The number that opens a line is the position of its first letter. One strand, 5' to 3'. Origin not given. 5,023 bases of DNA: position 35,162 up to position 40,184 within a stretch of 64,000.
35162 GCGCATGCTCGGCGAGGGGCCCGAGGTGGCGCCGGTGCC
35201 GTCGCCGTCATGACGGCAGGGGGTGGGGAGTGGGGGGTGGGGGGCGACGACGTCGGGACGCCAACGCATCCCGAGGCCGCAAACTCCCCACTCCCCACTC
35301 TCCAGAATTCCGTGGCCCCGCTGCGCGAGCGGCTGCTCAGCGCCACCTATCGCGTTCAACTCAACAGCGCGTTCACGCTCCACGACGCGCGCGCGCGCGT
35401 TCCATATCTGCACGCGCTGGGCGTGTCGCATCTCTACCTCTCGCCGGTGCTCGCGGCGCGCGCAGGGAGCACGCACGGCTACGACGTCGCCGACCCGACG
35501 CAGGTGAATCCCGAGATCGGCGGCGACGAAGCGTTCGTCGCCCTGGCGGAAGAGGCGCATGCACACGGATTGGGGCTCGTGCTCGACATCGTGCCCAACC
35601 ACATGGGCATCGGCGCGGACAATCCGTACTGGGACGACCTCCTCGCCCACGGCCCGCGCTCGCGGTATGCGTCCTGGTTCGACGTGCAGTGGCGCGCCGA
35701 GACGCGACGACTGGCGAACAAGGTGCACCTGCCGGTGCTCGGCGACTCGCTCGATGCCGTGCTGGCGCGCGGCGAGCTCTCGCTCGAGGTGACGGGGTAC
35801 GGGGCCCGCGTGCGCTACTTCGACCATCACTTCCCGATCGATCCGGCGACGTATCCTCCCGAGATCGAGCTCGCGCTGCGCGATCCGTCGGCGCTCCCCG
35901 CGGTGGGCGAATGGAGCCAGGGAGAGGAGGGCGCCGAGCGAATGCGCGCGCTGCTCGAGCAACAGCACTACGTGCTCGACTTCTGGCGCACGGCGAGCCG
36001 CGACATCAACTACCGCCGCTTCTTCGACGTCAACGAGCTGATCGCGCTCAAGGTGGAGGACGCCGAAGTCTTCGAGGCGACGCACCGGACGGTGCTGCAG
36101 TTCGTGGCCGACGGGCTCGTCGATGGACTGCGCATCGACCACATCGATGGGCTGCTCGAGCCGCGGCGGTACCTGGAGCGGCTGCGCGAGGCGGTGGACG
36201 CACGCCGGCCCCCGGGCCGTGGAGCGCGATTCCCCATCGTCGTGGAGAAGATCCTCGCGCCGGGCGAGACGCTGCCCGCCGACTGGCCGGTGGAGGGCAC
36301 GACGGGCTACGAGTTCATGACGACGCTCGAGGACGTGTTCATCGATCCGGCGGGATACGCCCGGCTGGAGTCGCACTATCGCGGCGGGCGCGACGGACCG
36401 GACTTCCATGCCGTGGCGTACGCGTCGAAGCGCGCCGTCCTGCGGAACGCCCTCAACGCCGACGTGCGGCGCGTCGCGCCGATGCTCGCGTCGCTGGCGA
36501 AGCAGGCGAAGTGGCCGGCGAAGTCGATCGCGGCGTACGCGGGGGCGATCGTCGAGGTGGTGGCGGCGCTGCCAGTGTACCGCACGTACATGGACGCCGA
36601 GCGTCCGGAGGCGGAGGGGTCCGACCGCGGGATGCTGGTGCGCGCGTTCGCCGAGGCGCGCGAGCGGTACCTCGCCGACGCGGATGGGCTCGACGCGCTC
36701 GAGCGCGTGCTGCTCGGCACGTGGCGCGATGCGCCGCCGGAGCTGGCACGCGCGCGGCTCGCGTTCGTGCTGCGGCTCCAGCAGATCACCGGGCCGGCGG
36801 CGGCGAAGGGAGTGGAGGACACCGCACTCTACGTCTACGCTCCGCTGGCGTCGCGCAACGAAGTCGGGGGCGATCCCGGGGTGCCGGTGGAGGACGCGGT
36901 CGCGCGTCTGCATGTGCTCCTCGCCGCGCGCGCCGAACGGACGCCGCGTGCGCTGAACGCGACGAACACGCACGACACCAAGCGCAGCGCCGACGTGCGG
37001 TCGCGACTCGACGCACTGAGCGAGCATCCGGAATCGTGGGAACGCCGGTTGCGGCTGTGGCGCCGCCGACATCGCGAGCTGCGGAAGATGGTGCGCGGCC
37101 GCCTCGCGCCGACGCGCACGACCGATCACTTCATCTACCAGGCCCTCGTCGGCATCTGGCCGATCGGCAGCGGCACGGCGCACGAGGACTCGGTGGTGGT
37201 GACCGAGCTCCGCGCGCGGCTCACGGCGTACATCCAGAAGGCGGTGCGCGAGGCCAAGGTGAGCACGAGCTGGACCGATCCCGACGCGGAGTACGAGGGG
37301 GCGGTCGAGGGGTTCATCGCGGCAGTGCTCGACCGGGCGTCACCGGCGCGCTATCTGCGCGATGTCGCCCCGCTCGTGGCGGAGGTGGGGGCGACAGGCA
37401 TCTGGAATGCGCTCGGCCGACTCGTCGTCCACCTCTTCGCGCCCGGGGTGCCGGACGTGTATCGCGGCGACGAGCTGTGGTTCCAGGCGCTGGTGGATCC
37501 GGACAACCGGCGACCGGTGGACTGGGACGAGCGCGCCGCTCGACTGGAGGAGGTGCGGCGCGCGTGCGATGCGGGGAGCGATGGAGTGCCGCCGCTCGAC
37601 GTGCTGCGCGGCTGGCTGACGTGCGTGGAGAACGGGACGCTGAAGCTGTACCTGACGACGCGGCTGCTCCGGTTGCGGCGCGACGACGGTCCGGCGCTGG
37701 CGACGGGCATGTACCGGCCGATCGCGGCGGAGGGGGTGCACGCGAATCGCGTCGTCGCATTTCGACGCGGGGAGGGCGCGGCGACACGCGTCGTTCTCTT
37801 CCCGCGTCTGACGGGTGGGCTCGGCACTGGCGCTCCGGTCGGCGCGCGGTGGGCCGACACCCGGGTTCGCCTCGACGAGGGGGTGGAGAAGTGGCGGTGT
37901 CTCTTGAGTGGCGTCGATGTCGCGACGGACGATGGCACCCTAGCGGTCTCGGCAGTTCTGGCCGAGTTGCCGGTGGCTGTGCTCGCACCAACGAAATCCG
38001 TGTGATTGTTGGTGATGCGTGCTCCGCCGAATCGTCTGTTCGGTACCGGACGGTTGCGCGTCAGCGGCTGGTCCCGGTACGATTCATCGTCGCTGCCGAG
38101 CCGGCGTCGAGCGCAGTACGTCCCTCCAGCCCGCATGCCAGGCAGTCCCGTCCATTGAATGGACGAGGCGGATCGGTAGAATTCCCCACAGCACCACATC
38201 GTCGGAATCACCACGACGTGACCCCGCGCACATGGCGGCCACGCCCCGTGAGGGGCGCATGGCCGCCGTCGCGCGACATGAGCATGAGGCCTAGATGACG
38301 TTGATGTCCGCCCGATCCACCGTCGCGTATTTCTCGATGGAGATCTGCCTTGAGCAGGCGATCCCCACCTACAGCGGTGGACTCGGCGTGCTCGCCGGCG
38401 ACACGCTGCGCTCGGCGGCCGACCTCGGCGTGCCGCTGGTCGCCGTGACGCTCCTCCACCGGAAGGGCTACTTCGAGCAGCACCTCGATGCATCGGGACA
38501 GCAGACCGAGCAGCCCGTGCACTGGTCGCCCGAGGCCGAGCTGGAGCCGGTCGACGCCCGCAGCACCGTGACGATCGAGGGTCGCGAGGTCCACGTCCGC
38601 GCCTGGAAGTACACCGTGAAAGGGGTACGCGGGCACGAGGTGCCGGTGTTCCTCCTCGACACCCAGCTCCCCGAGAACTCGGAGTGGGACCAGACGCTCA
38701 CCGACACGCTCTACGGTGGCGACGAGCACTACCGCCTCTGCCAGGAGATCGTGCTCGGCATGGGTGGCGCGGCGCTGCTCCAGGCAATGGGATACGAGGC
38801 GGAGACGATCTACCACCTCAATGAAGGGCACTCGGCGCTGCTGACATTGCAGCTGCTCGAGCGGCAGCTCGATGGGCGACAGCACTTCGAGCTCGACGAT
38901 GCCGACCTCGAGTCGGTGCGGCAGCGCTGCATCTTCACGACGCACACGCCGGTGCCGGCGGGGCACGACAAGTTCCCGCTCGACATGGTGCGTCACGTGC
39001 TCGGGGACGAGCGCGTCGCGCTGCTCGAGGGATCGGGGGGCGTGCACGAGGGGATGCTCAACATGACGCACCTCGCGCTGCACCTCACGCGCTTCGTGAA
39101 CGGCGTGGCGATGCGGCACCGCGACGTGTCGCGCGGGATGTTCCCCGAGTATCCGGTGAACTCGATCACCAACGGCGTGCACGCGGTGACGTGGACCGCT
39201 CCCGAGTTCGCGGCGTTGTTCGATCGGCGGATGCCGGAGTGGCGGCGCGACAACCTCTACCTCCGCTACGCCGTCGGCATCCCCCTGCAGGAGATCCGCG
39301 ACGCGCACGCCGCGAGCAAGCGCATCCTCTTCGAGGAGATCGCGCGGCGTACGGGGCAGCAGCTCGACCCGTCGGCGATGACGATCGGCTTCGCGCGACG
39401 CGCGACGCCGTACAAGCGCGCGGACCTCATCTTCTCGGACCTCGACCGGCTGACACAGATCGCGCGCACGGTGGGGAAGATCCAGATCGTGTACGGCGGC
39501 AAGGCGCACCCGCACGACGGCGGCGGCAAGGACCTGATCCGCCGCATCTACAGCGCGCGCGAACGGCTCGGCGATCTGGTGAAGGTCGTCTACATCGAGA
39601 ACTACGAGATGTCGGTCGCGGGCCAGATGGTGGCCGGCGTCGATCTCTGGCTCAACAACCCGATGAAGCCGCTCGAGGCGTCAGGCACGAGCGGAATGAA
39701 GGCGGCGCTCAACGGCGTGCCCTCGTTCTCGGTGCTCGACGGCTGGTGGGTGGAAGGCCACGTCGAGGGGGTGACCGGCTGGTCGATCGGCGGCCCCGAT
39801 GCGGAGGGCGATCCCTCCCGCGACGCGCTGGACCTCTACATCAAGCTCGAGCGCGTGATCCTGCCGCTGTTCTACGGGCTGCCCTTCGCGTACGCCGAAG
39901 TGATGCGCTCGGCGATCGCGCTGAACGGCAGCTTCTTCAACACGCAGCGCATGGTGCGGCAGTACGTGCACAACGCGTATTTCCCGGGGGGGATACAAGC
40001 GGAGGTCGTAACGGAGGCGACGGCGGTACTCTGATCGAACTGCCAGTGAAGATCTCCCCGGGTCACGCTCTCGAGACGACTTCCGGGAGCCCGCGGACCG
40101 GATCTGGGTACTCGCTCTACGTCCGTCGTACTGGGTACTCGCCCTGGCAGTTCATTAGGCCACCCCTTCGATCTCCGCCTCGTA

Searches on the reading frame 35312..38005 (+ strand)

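Call 78: search_protein_families(library=pfam, proteins=[window:35312-38005:+], max_evalue=0.00001)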
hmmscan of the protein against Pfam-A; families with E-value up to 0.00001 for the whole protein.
window:35312-38005:+ (897 aa): 1 family
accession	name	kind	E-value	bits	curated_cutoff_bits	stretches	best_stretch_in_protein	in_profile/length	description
PF00128.31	Alpha-amylase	-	6.2e-21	75.6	22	1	29-128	24-117/446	Alpha amylase, catalytic domain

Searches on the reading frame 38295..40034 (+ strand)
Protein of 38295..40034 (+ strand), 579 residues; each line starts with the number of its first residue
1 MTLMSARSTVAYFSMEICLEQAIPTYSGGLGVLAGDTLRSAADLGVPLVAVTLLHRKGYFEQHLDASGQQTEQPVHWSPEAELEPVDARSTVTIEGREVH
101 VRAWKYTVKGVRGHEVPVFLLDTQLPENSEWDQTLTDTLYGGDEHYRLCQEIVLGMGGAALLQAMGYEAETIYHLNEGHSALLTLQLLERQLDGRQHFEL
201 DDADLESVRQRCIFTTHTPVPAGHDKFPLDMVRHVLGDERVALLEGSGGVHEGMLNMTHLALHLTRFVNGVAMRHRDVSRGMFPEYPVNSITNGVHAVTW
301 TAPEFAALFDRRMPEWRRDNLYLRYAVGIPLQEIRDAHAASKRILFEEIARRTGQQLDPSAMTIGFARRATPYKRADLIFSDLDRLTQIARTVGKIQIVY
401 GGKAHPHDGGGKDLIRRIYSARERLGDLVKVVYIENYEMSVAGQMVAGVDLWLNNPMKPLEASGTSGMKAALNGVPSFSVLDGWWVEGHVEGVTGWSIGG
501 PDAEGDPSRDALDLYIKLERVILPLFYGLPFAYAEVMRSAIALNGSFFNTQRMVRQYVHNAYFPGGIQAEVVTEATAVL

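Call 78: search_protein_families(library=pfam, proteins=[window:38295-40034:+], max_evalue=0.00001)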
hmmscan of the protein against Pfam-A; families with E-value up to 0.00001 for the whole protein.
window:38295-40034:+ (579 aa): 1 family
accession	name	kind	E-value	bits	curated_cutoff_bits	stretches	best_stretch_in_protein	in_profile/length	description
PF00343.26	Phosphorylase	-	1.3e-29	103.5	27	1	252-487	321-583/713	Carbohydrate phosphorylase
